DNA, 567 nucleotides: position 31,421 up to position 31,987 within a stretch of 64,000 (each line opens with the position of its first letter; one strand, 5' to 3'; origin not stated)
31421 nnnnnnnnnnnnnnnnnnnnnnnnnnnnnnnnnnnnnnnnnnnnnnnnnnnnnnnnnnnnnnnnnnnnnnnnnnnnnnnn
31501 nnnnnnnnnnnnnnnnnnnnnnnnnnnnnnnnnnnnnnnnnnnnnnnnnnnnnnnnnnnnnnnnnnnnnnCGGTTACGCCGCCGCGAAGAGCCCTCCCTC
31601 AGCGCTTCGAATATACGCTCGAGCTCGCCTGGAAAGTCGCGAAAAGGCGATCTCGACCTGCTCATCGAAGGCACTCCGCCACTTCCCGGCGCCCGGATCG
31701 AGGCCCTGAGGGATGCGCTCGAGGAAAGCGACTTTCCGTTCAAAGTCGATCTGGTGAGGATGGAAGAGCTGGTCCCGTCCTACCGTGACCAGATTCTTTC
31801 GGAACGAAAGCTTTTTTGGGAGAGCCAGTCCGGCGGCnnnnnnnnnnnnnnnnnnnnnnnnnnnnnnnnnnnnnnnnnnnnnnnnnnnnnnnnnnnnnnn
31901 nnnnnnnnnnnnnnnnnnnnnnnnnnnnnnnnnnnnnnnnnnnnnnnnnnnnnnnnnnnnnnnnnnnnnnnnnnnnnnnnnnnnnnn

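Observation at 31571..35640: Lower-G+C accessory island between the ligase gene and the DHOD-like/PFOR genes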

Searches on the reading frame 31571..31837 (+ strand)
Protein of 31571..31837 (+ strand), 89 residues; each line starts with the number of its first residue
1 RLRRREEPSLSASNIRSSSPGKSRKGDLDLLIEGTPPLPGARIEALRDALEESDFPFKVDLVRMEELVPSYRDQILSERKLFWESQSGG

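Call 13: search_protein_families(library=padloc, proteins=[window:31571-31837:+], max_evalue=0.01)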
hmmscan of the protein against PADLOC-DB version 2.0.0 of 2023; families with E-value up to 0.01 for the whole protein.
seq(89 aa): 3 families
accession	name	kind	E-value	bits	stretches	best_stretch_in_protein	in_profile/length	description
PDLC04902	PDC-S09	-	1.8e-06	26.2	1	23-81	36-94/97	-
PDLC04904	PDC-S09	-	4.8e-05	21.5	1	24-78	41-94/104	-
PDLC04906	PDC-S09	-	0.00054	18.3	1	23-79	39-95/98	-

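Call 19: search_protein_families(library=ncbifam, proteins=[window:31571-31837:+], max_evalue=0.01)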
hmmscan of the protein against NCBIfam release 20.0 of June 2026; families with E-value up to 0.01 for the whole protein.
seq(89 aa): 1 family
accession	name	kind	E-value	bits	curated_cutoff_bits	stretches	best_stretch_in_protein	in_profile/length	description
NF047752.1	MntA_antitoxin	equivalog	0.008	16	60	1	25-86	24-84/106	type VII toxin-antitoxin system MntA family adenylyltransferase antitoxin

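Call 33: search_protein_families(library=pfam, proteins=[window:31571-31837:+], max_evalue=0.1)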
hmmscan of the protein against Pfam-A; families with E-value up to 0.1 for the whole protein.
seq(89 aa): 1 family
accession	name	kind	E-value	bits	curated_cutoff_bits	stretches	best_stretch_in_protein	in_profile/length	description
PF18765.7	Polbeta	-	0.0094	16.5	26.9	1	24-85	28-90/93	Polymerase beta, Nucleotidyltransferase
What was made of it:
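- Closest known: MNT-HEPN. Same: The remnant at 31600-31840 aligns with the C-terminal two thirds of MntA/Polbeta nucleotidyltransferase profiles (calls 13, 19, 33).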
